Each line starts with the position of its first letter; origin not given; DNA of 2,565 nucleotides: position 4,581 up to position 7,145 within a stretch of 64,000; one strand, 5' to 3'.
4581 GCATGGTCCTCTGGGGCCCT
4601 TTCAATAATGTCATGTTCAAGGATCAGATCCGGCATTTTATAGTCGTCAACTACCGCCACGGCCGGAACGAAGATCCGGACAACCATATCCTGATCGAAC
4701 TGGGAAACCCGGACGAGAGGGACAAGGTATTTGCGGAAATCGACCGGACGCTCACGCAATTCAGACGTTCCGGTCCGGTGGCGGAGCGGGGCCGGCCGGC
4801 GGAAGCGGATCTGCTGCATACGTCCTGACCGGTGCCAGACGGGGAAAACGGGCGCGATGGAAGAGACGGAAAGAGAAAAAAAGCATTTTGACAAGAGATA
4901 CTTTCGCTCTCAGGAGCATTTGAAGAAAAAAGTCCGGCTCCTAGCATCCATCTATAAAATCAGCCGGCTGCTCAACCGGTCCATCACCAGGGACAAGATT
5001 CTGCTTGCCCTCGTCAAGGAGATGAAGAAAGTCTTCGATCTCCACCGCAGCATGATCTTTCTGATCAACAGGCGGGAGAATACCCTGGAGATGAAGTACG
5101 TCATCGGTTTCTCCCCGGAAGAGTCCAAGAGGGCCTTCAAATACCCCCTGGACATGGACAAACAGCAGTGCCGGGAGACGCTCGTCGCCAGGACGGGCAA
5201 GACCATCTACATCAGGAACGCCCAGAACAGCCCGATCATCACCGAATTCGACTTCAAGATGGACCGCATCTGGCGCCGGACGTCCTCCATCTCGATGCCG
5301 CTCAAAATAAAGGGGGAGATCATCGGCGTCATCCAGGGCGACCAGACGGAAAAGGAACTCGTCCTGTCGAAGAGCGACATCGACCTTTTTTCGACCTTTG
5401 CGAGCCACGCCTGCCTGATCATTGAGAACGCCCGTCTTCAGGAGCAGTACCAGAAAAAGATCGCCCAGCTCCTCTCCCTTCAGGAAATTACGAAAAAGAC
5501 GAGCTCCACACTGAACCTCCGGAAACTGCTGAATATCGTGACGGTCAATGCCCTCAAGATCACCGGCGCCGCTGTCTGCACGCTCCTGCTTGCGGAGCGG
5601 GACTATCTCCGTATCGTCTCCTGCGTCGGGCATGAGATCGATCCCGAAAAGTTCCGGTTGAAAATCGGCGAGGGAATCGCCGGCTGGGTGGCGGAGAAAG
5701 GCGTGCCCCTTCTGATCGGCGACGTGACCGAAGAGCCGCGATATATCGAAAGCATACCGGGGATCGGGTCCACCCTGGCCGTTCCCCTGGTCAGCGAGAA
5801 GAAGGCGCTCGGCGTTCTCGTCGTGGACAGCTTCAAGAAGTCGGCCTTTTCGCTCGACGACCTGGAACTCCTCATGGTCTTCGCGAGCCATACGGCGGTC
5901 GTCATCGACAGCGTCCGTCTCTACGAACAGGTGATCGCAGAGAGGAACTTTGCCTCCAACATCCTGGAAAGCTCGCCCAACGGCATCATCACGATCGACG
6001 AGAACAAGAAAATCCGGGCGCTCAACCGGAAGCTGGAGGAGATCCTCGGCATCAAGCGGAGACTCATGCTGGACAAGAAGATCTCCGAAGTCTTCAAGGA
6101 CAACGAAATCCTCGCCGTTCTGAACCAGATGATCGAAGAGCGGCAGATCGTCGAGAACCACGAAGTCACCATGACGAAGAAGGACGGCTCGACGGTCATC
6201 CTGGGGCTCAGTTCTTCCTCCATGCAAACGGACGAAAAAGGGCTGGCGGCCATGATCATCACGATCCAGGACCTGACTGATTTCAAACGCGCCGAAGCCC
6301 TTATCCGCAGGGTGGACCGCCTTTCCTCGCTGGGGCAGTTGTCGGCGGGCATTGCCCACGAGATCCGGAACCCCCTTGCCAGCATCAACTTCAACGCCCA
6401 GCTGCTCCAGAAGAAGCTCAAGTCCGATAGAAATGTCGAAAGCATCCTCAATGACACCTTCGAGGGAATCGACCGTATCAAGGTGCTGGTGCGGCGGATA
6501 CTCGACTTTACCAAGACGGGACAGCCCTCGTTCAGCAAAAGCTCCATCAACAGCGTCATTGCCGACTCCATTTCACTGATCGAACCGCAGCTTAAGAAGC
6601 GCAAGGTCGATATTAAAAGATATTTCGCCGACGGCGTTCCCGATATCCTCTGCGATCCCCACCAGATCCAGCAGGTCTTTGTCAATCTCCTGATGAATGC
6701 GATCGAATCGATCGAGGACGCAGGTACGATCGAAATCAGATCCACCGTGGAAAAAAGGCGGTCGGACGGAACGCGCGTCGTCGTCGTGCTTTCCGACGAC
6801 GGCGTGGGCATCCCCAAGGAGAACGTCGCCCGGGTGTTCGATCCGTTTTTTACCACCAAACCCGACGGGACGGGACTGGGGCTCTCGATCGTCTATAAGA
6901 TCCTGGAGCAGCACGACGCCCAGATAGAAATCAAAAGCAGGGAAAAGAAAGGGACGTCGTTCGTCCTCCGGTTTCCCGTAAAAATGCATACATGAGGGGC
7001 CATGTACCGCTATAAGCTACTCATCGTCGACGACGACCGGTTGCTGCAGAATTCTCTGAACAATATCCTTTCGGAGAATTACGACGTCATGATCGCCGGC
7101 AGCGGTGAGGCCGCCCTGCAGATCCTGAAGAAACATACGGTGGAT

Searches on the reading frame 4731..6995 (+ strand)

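Call 86: search_protein_families(library=pfam, proteins=[window:4731-6995:+], max_evalue=0.00001)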
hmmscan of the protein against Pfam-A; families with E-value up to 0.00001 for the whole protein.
window:4731-6995:+ (754 aa): 9 families
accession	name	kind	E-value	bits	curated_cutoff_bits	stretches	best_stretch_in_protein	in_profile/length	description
PF02518.31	HATPase_c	-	2.7e-26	92.6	26.4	1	642-751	2-110/111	Histidine kinase-, DNA gyrase B-, and HSP90-like ATPase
PF01590.32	GAF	-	3.2e-26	92.9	22.4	2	263-392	2-133/133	GAF domain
PF13185.12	GAF_2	-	3.9e-26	92.3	28.6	2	261-393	2-136/136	GAF domain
PF13492.12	GAF_3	-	8.7e-19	68.6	27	2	267-393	6-128/129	GAF domain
PF00512.31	HisKA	-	5.1e-13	49.3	26.9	1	534-597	2-64/66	His Kinase A (phospho-acceptor) domain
PF13426.13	PAS_9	-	9.6e-13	48.7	27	1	416-517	1-103/103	PAS domain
PF00989.32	PAS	-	2.3e-11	44.1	22.6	1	409-510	4-108/113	PAS fold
PF08448.16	PAS_4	-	1.3e-08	35.4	23.1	1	412-520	1-110/110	PAS fold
PF13188.13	PAS_8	-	3.1e-06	27.3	21.8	0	410-456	5-48/65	PAS domain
